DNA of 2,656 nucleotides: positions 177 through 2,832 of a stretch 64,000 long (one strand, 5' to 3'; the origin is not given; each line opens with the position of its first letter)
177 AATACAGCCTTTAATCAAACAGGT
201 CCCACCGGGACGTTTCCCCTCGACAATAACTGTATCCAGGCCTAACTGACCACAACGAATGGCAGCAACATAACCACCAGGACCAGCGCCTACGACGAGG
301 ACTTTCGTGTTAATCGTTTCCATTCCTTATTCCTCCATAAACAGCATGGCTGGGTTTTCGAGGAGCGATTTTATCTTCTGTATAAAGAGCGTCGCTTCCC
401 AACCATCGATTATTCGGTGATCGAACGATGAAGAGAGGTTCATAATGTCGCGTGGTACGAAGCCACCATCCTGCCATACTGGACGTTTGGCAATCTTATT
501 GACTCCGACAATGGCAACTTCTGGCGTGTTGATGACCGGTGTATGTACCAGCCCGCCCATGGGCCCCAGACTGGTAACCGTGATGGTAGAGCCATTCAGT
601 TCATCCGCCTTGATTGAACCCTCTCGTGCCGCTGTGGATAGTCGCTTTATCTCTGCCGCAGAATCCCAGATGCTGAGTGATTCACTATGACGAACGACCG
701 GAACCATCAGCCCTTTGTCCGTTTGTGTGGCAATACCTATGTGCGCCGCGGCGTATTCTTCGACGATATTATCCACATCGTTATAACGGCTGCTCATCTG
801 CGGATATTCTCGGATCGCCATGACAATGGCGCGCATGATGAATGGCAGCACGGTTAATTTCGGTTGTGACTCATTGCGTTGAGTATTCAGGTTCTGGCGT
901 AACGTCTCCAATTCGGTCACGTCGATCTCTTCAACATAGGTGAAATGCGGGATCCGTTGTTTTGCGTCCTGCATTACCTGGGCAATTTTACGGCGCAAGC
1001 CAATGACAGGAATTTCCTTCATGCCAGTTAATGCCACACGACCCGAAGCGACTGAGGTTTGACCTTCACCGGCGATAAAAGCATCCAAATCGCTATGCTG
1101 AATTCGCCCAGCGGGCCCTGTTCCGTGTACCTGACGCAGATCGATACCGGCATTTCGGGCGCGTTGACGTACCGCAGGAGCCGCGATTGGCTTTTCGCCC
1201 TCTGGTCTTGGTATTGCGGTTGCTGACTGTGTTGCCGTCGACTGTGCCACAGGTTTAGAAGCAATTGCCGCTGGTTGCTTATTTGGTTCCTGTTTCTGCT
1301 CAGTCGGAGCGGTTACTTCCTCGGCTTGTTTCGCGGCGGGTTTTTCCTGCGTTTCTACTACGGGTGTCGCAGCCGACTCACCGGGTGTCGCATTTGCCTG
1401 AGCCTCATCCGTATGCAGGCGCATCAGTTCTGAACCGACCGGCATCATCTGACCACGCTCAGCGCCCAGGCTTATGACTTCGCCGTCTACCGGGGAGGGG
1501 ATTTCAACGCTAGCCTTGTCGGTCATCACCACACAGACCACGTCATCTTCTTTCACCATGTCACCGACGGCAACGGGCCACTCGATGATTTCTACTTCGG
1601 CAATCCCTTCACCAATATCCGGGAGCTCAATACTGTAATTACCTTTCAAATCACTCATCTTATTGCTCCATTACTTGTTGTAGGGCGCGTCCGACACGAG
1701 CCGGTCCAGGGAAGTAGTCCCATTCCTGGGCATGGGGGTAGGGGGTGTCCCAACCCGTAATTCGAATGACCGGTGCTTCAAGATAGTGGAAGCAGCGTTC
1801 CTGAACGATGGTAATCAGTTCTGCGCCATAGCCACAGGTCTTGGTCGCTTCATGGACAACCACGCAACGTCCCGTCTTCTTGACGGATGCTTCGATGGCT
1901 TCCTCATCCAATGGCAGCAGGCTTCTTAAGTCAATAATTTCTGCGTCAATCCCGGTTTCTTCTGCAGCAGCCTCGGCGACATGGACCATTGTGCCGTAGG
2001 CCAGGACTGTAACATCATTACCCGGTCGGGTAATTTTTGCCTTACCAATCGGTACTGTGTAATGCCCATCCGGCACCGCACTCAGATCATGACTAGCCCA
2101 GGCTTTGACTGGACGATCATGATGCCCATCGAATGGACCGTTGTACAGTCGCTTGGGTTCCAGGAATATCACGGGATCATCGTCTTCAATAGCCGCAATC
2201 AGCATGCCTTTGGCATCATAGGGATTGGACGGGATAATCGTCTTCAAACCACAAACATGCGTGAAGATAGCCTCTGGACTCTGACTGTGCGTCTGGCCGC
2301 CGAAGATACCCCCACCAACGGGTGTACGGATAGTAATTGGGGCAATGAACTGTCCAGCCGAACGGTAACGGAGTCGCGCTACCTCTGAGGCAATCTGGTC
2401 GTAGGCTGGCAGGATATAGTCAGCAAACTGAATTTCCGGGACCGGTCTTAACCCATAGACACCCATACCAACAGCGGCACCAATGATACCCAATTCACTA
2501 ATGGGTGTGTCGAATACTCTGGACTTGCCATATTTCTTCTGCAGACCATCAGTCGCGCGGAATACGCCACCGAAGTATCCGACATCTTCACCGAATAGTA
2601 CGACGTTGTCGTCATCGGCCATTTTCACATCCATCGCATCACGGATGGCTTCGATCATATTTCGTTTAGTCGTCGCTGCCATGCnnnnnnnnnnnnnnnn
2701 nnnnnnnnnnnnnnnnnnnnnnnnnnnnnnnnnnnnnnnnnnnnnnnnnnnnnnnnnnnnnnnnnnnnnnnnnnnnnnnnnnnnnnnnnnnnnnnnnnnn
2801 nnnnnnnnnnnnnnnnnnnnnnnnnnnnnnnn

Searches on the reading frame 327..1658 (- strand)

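Call 8: search_protein_families(library=pfam, proteins=[window:327-1658:-], max_evalue=0.001)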
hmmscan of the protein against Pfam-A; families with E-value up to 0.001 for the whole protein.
window:327-1658:- (443 aa): 3 families
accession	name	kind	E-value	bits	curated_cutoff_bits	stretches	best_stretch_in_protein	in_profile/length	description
PF00198.28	2-oxoacid_dh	-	1.1e-80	270.9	23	1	214-441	5-232/232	2-oxoacid dehydrogenases acyltransferase (catalytic domain)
PF00364.28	Biotin_lipoyl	-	3.5e-19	68.9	22.1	1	10-81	3-73/73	Biotin-requiring enzyme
PF02817.22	E3_binding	-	1.8e-11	44.5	23.7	1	157-191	1-35/36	e3 binding domain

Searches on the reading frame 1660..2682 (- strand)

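Call 8: search_protein_families(library=pfam, proteins=[window:1660-2682:-], max_evalue=0.001)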
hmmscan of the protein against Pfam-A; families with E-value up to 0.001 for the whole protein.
window:1660-2682:- (340 aa): 2 families
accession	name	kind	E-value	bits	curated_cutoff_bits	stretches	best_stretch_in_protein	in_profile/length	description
PF02780.25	Transketolase_C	-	1.6e-39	135.1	25.9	1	213-330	1-124/124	Transketolase, C-terminal domain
PF02779.29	Transket_pyr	-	3e-38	131.7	27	1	7-181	3-173/174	Transketolase, pyrimidine binding domain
